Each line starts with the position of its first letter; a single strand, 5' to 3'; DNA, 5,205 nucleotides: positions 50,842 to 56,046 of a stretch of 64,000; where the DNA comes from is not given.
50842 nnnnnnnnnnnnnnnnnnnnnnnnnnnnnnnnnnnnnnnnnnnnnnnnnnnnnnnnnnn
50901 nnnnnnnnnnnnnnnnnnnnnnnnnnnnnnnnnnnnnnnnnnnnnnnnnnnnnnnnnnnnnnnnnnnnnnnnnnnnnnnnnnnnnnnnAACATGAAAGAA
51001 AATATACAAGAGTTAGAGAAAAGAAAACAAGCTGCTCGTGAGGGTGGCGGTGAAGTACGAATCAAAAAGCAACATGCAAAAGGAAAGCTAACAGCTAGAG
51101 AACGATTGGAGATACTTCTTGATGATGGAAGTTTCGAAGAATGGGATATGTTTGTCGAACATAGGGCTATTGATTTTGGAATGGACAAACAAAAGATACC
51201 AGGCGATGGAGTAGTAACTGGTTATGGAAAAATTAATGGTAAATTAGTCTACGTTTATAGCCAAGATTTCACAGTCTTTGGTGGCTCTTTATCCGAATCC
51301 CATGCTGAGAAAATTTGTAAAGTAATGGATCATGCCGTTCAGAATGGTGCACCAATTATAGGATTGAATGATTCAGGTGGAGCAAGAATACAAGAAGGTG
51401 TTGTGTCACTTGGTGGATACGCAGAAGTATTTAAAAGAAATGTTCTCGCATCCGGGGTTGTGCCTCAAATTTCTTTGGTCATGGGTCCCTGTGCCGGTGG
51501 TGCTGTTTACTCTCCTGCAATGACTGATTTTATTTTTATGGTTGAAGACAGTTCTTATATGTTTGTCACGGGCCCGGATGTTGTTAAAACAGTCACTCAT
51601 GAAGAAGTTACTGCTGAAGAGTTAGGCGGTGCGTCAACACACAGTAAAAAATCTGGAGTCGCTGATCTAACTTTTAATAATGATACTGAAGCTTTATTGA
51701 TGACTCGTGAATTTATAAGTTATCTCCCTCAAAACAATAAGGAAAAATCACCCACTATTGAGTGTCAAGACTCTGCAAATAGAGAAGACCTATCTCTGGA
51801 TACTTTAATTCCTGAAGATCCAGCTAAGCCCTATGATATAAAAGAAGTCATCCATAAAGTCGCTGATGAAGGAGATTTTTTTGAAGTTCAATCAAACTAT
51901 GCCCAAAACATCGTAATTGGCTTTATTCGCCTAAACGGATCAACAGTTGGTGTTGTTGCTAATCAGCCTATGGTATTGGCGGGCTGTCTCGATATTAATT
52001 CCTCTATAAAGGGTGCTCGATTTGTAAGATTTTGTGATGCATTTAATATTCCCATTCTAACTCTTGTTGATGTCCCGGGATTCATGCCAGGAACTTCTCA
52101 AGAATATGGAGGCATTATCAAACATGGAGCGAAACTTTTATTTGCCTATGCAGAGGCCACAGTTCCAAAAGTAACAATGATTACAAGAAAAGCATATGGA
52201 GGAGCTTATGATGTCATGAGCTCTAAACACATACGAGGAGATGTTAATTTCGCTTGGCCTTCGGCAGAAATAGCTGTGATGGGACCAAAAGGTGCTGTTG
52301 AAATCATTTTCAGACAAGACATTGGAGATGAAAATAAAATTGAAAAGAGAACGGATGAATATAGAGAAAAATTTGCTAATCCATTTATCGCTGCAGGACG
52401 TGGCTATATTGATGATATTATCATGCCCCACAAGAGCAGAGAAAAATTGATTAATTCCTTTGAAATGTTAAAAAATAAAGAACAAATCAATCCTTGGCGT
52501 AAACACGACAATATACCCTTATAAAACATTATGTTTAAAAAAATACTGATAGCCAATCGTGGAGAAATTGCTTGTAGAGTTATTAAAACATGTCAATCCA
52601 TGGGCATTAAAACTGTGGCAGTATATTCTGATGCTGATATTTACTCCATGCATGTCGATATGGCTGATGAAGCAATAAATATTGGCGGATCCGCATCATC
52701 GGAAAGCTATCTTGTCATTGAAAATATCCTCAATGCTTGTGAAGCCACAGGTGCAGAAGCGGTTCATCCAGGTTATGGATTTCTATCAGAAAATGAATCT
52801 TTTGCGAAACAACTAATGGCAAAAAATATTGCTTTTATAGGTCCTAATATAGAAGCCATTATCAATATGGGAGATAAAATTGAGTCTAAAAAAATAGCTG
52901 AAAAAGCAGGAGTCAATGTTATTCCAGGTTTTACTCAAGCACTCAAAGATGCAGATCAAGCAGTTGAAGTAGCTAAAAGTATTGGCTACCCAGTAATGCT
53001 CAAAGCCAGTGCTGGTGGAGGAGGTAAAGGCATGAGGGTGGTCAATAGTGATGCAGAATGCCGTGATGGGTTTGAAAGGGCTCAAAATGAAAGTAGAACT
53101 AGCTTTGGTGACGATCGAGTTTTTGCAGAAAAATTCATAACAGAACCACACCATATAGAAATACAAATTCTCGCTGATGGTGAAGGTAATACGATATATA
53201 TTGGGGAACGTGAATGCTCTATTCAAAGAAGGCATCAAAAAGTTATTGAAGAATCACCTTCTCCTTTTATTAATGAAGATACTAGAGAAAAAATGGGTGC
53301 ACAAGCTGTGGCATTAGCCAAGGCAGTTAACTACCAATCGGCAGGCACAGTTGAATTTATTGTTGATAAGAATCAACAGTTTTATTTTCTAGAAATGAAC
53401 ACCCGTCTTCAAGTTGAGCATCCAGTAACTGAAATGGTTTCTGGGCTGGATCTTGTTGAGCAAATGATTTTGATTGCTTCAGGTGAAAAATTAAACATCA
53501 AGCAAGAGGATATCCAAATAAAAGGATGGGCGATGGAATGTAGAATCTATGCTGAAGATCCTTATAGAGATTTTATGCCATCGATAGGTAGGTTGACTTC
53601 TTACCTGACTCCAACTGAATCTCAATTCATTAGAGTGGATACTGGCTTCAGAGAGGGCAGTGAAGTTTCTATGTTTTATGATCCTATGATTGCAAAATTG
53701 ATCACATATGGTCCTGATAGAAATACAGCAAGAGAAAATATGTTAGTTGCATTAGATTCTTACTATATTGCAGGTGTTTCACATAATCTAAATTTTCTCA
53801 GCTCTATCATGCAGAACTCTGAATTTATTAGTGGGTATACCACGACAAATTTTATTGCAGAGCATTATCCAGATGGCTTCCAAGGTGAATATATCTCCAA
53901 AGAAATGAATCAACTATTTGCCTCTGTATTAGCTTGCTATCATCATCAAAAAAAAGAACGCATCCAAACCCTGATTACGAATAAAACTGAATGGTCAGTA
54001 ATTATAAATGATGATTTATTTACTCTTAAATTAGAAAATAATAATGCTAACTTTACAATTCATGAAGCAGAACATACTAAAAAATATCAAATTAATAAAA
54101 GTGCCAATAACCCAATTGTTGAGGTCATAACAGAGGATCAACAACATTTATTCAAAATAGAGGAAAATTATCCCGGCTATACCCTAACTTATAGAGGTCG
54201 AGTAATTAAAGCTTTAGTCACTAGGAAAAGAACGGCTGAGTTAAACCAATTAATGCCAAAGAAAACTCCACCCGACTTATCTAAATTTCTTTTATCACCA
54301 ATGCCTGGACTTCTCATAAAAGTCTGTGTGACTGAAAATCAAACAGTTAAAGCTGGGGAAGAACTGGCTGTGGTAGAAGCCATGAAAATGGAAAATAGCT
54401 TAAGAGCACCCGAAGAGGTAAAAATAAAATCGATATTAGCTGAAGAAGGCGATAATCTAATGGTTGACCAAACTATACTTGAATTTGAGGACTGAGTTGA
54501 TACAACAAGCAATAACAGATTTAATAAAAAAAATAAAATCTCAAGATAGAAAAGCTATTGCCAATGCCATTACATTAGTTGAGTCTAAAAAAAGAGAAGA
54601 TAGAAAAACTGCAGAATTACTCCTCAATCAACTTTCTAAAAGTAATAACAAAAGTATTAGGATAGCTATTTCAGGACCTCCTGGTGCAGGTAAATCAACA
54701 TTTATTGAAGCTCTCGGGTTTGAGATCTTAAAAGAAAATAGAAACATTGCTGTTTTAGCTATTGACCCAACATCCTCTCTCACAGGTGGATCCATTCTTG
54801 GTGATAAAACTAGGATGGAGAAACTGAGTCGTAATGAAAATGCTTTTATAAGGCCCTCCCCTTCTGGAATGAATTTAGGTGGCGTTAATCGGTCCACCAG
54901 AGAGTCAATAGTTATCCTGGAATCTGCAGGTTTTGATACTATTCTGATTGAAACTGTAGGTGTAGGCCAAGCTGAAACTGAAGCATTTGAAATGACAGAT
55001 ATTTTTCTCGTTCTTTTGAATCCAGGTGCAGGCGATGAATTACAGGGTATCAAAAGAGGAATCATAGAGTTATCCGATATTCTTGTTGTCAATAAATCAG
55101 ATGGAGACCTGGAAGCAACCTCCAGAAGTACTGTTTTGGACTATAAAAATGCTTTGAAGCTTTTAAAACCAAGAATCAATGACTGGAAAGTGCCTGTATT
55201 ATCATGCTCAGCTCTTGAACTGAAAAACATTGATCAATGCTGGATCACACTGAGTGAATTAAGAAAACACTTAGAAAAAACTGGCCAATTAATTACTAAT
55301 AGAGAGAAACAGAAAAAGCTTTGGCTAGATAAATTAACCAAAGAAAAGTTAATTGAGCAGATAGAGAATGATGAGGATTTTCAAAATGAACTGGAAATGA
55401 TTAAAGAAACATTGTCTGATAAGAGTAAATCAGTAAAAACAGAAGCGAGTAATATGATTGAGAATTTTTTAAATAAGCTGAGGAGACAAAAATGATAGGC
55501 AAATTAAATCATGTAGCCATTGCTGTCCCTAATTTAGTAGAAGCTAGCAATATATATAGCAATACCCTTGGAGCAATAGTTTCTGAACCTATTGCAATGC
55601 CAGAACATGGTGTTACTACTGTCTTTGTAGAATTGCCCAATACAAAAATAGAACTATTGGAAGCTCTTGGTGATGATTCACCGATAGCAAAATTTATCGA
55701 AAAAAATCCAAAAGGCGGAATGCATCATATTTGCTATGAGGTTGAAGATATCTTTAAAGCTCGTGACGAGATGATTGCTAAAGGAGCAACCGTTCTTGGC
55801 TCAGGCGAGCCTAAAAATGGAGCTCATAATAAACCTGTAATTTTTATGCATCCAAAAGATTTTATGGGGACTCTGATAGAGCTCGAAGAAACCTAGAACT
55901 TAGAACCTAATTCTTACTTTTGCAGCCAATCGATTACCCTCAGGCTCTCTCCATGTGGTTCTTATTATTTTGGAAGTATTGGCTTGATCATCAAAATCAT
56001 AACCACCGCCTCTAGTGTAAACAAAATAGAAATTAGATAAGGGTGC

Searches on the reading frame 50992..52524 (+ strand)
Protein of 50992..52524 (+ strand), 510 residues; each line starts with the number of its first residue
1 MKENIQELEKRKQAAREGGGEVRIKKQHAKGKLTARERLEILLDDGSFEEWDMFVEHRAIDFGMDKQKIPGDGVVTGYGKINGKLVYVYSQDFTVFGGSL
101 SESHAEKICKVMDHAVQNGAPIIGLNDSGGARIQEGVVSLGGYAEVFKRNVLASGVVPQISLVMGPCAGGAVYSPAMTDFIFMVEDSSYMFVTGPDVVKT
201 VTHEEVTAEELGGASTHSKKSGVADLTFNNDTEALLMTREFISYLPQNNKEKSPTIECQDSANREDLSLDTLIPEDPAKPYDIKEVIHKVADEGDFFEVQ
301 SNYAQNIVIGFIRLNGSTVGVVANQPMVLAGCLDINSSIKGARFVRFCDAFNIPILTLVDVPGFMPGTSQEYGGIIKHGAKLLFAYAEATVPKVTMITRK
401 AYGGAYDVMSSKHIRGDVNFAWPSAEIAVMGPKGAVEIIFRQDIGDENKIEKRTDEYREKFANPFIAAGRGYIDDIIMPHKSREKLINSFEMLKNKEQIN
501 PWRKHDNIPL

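Call 9: search_protein_families(library=pfam, proteins=[window:50992-52524:+], max_evalue=0.00001)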
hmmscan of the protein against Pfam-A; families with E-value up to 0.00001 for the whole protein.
window:50992-52524:+ (510 aa): 2 families
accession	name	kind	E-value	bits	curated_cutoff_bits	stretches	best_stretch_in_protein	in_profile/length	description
PF01039.27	Carboxyl_trans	-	3.5e-203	676.1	22.3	1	26-508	1-493/493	Carboxyl transferase domain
PF03255.19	ACCA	-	5.4e-13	49.2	23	1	340-442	135-233/310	Acetyl co-enzyme A carboxylase carboxyltransferase-like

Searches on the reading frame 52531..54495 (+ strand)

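Call 9: search_protein_families(library=pfam, proteins=[window:52531-54495:+], max_evalue=0.00001)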
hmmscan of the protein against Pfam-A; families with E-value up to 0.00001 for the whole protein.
window:52531-54495:+ (654 aa): 7 families
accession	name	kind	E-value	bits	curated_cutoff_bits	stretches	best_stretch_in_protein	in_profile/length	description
PF02786.22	CPSase_L_D2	-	1.2e-78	263.9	19.8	1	115-323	1-210/211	Carbamoyl-phosphate synthase L chain, ATP binding domain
PF00289.28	Biotin_carb_N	-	2.6e-44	150.6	25.5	1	1-110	1-110/110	Biotin carboxylase, N-terminal domain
PF02785.25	Biotin_carb_C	-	1.7e-36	125.1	32.4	1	336-443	1-107/108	Biotin carboxylase C-terminal domain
PF00364.28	Biotin_lipoyl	-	5.2e-15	55.5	22.1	1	589-651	5-72/73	Biotin-requiring enzyme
PF18140.6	PCC_BT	-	8.5e-12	45.8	23.5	1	484-578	30-126/126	Propionyl-coenzyme A carboxylase BT domain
PF07478.18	Dala_Dala_lig_C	-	1.8e-10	41.1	24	1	140-291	24-174/204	D-ala D-ala ligase C-terminus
PF02222.28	ATP-grasp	-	4.7e-09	36.6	27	1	126-292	6-162/179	ATP-grasp domain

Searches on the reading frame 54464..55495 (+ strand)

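Call 9: search_protein_families(library=pfam, proteins=[window:54464-55495:+], max_evalue=0.00001)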
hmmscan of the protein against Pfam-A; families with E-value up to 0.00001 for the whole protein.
window:54464-55495:+ (343 aa): 3 families
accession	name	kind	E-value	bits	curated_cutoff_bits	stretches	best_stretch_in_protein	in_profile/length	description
PF03308.22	MeaB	-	7e-92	307.7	23.1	1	33-303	2-271/273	Methylmalonyl Co-A mutase-associated GTPase MeaB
PF13191.12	AAA_16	-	5.3e-06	27.5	32.6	0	52-104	11-62/167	AAA ATPase domain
PF02492.25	cobW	-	6.9e-06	26.2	20.7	0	67-220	3-161/180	CobW/HypB/UreG, nucleotide-binding domain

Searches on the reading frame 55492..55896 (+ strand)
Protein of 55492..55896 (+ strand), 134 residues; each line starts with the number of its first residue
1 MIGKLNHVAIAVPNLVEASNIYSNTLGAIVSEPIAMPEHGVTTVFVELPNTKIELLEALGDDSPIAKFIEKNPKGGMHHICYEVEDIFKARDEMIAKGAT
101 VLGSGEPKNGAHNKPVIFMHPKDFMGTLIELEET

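Call 10: search_protein_families(library=pfam, proteins=[window:55492-55896:+], max_evalue=0.01)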
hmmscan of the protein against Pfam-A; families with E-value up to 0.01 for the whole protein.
window:55492-55896:+ (134 aa): 3 families
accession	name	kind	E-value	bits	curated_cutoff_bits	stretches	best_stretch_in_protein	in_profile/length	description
PF13669.12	Glyoxalase_4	-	3.3e-22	79.3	27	1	6-118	1-109/109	Glyoxalase/Bleomycin resistance protein/Dioxygenase superfamily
PF00903.31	Glyoxalase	-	4.2e-12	47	20.6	1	4-103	1-97/121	Glyoxalase/Bleomycin resistance protein/Dioxygenase superfamily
PF13468.12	Glyoxalase_3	-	0.00024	21.6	25.1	1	5-104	1-105/176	Glyoxalase-like domain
